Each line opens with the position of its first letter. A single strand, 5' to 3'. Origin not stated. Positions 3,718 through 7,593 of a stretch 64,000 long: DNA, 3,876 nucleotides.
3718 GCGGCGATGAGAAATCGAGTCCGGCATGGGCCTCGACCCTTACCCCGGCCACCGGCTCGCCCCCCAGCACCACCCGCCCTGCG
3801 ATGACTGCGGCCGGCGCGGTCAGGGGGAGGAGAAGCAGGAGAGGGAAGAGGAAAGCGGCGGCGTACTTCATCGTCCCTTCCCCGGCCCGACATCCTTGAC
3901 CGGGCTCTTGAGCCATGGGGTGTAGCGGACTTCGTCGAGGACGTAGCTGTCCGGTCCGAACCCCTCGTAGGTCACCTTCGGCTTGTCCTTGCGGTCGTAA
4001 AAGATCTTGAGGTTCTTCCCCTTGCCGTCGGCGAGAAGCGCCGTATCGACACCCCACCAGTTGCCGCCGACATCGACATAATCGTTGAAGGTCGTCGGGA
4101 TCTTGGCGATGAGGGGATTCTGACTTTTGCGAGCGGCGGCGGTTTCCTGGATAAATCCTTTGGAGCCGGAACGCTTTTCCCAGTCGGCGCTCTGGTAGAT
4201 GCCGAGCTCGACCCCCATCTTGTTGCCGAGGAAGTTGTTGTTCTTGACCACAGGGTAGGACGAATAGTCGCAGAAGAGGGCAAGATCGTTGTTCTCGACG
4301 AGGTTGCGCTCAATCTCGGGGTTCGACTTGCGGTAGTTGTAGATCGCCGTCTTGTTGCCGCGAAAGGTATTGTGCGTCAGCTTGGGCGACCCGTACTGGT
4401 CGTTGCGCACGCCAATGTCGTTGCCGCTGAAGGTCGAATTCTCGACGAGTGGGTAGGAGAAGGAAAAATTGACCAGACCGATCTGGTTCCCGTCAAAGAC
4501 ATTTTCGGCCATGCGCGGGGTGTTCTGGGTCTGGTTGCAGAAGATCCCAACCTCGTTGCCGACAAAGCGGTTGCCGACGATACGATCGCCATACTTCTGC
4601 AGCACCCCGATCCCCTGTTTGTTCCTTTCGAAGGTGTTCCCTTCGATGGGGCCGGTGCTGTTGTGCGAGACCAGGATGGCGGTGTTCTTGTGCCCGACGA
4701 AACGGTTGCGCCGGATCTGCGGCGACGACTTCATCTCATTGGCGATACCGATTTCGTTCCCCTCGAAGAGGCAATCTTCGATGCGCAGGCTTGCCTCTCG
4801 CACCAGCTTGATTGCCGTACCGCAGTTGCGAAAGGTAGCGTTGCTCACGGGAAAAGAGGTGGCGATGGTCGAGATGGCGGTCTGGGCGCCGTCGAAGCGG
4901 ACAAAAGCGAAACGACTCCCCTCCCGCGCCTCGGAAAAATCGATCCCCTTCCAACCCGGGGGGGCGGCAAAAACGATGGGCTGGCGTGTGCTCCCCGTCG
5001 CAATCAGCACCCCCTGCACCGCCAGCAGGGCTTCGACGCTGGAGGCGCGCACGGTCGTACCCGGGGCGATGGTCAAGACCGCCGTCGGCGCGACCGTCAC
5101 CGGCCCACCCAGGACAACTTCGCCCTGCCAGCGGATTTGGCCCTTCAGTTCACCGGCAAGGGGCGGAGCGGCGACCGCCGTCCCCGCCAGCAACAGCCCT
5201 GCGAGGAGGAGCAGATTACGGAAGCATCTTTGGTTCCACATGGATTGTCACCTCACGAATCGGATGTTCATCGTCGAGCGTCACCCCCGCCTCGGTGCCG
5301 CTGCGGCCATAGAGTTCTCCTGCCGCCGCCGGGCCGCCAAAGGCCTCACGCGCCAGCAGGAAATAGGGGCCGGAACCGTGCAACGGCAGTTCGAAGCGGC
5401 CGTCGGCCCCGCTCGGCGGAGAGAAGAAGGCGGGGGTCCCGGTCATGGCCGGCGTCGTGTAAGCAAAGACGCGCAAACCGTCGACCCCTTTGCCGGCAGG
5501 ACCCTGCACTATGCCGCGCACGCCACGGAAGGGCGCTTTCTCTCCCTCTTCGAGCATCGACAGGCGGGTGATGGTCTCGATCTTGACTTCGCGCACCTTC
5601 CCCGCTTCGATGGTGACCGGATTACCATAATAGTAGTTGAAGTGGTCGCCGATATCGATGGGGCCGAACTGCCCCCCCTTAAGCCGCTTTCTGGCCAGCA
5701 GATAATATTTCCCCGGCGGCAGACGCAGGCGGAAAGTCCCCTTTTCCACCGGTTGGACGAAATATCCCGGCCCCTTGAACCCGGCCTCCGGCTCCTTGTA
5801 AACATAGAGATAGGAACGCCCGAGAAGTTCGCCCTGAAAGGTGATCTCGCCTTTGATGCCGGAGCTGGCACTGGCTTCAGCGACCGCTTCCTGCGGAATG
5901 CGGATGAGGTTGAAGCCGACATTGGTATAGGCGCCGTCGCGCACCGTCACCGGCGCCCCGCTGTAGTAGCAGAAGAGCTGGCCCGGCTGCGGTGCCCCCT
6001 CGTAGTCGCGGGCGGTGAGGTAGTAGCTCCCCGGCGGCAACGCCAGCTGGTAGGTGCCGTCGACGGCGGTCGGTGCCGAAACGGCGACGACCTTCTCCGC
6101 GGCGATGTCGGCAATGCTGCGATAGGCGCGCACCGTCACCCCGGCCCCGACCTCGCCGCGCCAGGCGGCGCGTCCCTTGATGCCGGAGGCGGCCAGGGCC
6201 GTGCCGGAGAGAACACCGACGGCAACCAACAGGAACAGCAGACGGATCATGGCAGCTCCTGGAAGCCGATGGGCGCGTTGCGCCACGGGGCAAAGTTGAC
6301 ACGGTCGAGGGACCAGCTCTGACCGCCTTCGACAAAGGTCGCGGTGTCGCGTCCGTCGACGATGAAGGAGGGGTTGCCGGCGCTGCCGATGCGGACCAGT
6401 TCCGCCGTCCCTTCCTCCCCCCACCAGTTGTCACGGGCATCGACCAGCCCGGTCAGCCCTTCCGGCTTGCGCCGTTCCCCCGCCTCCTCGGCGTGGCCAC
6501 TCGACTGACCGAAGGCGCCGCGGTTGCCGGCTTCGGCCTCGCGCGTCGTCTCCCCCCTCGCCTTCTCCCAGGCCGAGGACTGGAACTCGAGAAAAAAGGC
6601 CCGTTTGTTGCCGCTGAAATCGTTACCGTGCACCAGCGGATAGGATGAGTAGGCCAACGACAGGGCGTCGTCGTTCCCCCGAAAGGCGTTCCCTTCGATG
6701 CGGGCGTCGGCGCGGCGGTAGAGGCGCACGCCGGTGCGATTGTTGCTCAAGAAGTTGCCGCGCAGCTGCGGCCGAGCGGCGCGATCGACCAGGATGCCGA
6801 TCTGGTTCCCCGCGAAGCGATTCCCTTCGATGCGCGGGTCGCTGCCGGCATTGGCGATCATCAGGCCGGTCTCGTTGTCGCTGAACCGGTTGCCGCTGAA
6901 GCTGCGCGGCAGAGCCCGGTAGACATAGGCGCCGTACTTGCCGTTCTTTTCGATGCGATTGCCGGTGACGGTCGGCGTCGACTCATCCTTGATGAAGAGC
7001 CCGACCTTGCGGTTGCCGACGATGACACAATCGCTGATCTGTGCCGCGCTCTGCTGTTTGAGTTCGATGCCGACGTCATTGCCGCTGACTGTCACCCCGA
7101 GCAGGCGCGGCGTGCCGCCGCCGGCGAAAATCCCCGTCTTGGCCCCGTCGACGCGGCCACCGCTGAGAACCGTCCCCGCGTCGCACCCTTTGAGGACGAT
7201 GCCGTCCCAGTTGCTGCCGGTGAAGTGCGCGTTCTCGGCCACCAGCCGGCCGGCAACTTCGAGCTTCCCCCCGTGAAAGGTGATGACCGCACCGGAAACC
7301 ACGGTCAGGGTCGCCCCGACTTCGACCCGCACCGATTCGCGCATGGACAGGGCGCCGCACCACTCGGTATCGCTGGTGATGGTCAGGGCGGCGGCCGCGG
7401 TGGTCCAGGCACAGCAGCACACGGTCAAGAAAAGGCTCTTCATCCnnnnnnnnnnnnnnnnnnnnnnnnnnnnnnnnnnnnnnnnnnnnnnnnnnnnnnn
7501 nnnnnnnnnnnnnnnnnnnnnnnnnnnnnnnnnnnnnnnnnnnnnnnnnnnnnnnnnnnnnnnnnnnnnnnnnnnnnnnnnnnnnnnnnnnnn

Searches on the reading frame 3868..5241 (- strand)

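Call 20: search_protein_families(library=pfam, proteins=[window:3868-5241:-], max_evalue=0.001)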
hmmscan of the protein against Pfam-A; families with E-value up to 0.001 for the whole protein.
window:3868-5241:- (457 aa): 4 families
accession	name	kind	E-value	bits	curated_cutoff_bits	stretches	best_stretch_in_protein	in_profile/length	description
PF13229.12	Beta_helix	-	9.8e-25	87.5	25.9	2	131-255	12-140/158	Right handed beta helix region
PF05048.19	NosD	-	1.8e-24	86.8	23.6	2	127-253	46-173/212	Periplasmic copper-binding protein (NosD)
PF12708.12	Pect-lyase_RHGA_epim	-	2e-05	24.9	27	0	115-166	161-212/213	Rhamnogalacturonase A/epimerase, pectate lyase-like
PF01696.23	Adeno_E1B_55K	-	0.00089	18.5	24.5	0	109-205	148-239/387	Adenovirus EB1 55K protein / large t-antigen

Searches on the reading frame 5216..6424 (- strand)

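Call 20: search_protein_families(library=pfam, proteins=[window:5216-6424:-], max_evalue=0.001)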
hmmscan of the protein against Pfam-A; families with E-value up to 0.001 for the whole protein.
window:5216-6424:- (402 aa): 1 family
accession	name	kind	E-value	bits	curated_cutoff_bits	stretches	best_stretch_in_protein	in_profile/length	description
PF13620.12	CarboxypepD_reg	-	8.2e-10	39.3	32.3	0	90-146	11-62/82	Carboxypeptidase regulatory-like domain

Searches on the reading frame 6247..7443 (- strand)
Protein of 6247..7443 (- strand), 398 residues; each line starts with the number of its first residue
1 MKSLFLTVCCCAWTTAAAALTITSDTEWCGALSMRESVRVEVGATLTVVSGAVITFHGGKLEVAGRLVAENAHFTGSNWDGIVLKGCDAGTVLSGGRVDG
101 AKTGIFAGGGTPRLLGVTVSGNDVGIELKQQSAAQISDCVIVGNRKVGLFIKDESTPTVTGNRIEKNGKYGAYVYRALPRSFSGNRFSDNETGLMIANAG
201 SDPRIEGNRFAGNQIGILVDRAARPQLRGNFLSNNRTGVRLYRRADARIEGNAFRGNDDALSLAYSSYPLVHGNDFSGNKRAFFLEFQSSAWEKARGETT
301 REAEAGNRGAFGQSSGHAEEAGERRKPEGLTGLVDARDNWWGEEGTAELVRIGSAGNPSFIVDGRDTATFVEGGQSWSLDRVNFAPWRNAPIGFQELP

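Call 20: search_protein_families(library=pfam, proteins=[window:6247-7443:-], max_evalue=0.001)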
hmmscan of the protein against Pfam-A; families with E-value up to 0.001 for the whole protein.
window:6247-7443:- (398 aa): 2 families
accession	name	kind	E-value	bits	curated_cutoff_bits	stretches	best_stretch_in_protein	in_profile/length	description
PF13229.12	Beta_helix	-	9e-30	103.8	25.9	2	182-289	13-124/158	Right handed beta helix region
PF05048.19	NosD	-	3.6e-29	102.2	23.6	2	74-219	11-156/212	Periplasmic copper-binding protein (NosD)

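Call 43: search_protein_families(library=ncbifam, proteins=[window:6247-7443:-], max_evalue=0.001)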
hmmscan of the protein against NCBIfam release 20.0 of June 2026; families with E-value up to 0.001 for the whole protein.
window:6247-7443:- (398 aa): 2 families
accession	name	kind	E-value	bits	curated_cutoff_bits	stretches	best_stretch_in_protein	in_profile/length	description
TIGR03804.1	para_beta_helix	repeat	2.5e-22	78.3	19.45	3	125-168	1-43/44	parallel beta-helix repeat protein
TIGR04247.1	NosD_copper_fam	subfamily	1.2e-18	66.9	300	2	118-214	188-286/377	nitrous oxide reductase family maturation protein NosD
